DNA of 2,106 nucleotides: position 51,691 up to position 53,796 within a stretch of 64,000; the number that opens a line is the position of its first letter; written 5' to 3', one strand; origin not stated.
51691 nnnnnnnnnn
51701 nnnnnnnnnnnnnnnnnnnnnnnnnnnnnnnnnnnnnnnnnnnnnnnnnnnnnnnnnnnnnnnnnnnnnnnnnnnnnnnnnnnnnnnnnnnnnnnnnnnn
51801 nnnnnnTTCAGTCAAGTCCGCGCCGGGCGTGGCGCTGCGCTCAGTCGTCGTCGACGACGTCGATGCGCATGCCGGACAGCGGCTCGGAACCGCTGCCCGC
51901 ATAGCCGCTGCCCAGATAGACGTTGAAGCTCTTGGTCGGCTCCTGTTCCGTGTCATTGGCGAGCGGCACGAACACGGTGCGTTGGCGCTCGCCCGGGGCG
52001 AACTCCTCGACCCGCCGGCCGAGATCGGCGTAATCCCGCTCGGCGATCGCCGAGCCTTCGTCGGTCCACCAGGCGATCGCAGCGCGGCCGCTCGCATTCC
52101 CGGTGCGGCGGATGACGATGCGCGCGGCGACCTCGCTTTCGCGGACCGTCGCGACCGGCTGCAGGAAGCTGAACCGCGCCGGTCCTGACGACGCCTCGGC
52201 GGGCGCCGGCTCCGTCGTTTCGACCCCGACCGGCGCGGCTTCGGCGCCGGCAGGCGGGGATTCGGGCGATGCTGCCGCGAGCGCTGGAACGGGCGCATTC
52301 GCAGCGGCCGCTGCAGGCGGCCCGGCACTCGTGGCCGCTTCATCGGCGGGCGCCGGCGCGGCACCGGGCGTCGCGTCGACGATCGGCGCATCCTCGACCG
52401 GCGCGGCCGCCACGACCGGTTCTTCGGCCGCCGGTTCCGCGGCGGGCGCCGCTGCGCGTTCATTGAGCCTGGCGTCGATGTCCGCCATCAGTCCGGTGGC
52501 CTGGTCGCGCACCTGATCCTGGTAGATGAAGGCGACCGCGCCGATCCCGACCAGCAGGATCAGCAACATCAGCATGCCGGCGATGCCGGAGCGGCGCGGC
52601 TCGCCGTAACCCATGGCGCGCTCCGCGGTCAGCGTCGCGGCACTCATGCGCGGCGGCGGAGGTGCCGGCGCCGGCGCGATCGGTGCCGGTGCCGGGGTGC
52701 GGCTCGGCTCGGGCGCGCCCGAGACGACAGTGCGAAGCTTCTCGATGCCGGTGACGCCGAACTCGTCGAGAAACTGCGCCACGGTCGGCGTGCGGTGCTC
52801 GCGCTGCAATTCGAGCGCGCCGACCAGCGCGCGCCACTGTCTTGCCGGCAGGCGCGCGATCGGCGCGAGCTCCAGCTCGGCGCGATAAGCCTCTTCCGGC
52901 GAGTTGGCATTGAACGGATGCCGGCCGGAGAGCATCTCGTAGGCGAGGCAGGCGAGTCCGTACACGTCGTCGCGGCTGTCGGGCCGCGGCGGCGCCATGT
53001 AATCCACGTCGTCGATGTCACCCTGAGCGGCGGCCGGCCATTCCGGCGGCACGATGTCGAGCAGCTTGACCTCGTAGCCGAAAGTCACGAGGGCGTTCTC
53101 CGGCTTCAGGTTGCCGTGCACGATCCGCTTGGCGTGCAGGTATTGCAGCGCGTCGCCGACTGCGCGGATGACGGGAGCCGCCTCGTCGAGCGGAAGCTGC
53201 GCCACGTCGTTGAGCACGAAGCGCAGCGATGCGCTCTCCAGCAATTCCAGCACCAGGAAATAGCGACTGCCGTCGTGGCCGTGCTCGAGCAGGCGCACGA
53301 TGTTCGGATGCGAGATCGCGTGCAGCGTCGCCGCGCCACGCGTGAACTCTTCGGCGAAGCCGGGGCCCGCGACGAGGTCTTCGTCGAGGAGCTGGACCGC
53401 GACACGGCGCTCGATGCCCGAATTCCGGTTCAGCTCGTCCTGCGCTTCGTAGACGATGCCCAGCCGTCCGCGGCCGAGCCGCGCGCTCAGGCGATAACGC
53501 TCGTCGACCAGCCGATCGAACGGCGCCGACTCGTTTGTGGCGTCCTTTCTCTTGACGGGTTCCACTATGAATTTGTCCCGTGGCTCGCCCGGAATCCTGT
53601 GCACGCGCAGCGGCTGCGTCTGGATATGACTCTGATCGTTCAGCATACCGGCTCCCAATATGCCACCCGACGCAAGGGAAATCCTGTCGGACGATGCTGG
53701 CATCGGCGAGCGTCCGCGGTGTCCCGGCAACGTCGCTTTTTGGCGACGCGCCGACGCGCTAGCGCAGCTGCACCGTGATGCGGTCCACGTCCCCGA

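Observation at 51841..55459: Tandem transmembrane kinase + predicted pseudokinase, each ending in a periplasmic Calx-beta-like domain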

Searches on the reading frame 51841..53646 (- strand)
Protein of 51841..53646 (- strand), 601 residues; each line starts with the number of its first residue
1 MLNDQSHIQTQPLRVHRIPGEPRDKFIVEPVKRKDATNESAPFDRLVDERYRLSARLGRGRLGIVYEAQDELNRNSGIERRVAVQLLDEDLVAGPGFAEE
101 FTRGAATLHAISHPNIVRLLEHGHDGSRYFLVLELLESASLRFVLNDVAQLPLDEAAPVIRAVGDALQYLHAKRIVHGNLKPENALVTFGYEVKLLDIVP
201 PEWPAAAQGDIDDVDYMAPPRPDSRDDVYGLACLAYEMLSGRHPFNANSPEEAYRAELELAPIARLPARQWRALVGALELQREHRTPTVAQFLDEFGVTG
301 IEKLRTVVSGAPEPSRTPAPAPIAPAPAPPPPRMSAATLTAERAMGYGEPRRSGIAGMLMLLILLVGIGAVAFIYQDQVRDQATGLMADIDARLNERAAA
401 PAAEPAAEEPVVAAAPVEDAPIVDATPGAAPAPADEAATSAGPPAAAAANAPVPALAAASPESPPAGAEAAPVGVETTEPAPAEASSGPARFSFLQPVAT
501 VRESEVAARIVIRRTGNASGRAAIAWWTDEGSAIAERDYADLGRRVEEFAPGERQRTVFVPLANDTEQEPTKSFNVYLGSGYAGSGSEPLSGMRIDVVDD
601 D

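Call 3: search_protein_families(library=pfam, proteins=[window:51841-53646:-], max_evalue=1)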
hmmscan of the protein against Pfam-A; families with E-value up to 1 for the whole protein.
window:51841-53646:- (601 aa): 5 families
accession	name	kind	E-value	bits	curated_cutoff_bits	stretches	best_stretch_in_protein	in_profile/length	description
PF00069.31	Pkinase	-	1.3e-23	84.2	31.7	1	51-258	1-210/263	Protein kinase domain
PF07714.23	PK_Tyr_Ser-Thr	-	6e-18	65.5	23.1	1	53-255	3-215/258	Protein tyrosine and serine/threonine kinase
PF03160.20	Calx-beta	-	2.9e-12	47.1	27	1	490-584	6-100/119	Calx-beta domain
PF06293.20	Kdo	-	0.077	12.9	21.3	1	127-197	90-165/207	Lipopolysaccharide kinase (Kdo/WaaP) family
PF16101.10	PRIMA1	-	0.47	10.7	38.6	0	317-355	61-98/158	Proline-rich membrane anchor 1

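Call 4: search_protein_families(library=ncbifam, proteins=[window:51841-53646:-], max_evalue=1)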
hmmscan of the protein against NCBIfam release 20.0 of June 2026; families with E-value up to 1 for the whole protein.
window:51841-53646:- (601 aa): 20 families
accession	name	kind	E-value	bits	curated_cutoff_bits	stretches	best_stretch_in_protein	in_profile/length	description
NF033483.0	PknB_PASTA_kin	equivalog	7.4e-38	130.9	450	1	45-250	3-213/563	Stk1 family PASTA domain-containing Ser/Thr kinase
NF052427.1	StpK7MSMEG_1200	equivalog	1.3e-23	83.3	900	1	50-256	8-220/601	serine/threonine protein kinase StpK7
NF047741.1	antiphage_MADS6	equivalog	2.2e-20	72.7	460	2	125-297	269-458/612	methylation-associated defense system protein kinase MAD6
TIGR03903.1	TOMM_kin_cyc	equivalog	4.6e-14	51.3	705.75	1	80-189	4-114/1267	TOMM system kinase/cyclase fusion protein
NF009651.0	PRK13184.1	equivalog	1e-09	37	839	1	49-197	2-156/932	serine/threonine-protein kinase PknD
NF038150.1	lanthi_synth_IV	equivalog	1.9e-09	36.4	650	1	26-292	164-449/851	class IV lanthionine synthetase LanL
NF038151.1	lanthi_synth_III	equivalog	2.1e-08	33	575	1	107-288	276-472/833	class III lanthionine synthetase LanKC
NF033442.0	BREX_PglW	equivalog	9.8e-08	30.1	990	2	44-185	507-640/1391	BREX system serine/threonine kinase PglW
NF053615.1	SerThrKinAfsKStmc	equivalog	1.4e-06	27.3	1300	1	54-187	18-145/809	protein serine/threonine kinase AfsK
NF033761.1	gliding_GltJ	equivalog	2.2e-06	27.1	450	1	315-486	333-511/671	adventurous gliding motility protein GltJ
TIGR03724.2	arch_bud32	equivalog_domain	0.00084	18.9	125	1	128-197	67-127/193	KEOPS complex kinase/ATPase Bud32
TIGR00845.1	caca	equivalog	0.00095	17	679.85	1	492-580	525-612/921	sodium/calcium exchanger 1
NF011464.0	PRK14879.1-7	equivalog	0.0049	16.6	246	1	129-197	81-145/221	Kae1-associated kinase Bud32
NF058632.1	SerThrKinPrkT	equivalog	0.014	14.4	280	1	165-189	128-152/322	serine/threonine protein kinase PrkT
NF011460.0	PRK14879.1-1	equivalog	0.015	14.5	199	1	125-188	82-143/232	Kae1-associated kinase Bud32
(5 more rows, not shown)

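Call 5: search_solved_structures(query=window:51841-53646:-, show_alignments=2, max_evalue=0.00001)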
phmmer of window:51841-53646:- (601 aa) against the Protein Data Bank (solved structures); distinct sequences matched with E-value up to 0.00001: 771 (the best 60 are shown).
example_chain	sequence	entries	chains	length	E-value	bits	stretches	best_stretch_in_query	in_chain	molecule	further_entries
9esa_AAA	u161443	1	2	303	6.8e-24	88.2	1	38-261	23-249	Aurora kinase C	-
2bmc_A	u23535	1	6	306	7.4e-23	84.8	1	38-256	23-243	SERINE THREONINE-PROTEIN KINASE 6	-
6vpi_A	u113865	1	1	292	9.9e-23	84.3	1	39-256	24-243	TPX2 fragment - Aurora A kinase domain fusion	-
6gr8_A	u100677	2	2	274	2.1e-22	83.2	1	45-261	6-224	Aurora kinase C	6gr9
3r21_A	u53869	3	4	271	2.4e-22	83.1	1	49-256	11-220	Serine/threonine-protein kinase 6 | Aurora kinase A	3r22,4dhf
2c6d_A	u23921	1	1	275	3.8e-22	82.4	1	49-256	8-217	SERINE/THREONINE-PROTEIN KINASE 6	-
2c6e_A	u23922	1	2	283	3.9e-22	82.4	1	49-256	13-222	SERINE/THREONINE-PROTEIN KINASE 6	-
3fdn_A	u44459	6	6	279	3.9e-22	82.4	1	49-256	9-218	Serine/threonine-protein kinase 6 | Aurora kinase A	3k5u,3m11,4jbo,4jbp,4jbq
3lau_A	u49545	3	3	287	4.3e-22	82.2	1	49-256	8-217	Serine/threonine-protein kinase 6 | AURORA KINASE A | AURORA 2 KINASE DOMAIN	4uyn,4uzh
6vpj_A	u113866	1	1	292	4.9e-22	82.1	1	39-256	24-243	TPX2 fragment - Aurora A kinase domain fusion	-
2j4z_A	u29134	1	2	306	6.5e-22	81.6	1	38-256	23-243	SERINE THREONINE-PROTEIN KINASE 6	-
6vpg_A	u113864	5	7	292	9.2e-22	81.1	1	39-256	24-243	TPX2 fragment - Aurora A kinase domain fusion | TPX2 fragment - Aurora A kinase domain fusion modified by cacodyate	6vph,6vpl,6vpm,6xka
3h0y_A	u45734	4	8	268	9.2e-22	81.1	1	49-256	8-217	Serine/threonine-protein kinase 6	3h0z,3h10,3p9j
1muo_A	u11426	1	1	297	9.2e-22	81.1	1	39-256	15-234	Aurora-related kinase 1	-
3nrm_A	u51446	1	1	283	1e-21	81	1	49-256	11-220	Serine/threonine-protein kinase 6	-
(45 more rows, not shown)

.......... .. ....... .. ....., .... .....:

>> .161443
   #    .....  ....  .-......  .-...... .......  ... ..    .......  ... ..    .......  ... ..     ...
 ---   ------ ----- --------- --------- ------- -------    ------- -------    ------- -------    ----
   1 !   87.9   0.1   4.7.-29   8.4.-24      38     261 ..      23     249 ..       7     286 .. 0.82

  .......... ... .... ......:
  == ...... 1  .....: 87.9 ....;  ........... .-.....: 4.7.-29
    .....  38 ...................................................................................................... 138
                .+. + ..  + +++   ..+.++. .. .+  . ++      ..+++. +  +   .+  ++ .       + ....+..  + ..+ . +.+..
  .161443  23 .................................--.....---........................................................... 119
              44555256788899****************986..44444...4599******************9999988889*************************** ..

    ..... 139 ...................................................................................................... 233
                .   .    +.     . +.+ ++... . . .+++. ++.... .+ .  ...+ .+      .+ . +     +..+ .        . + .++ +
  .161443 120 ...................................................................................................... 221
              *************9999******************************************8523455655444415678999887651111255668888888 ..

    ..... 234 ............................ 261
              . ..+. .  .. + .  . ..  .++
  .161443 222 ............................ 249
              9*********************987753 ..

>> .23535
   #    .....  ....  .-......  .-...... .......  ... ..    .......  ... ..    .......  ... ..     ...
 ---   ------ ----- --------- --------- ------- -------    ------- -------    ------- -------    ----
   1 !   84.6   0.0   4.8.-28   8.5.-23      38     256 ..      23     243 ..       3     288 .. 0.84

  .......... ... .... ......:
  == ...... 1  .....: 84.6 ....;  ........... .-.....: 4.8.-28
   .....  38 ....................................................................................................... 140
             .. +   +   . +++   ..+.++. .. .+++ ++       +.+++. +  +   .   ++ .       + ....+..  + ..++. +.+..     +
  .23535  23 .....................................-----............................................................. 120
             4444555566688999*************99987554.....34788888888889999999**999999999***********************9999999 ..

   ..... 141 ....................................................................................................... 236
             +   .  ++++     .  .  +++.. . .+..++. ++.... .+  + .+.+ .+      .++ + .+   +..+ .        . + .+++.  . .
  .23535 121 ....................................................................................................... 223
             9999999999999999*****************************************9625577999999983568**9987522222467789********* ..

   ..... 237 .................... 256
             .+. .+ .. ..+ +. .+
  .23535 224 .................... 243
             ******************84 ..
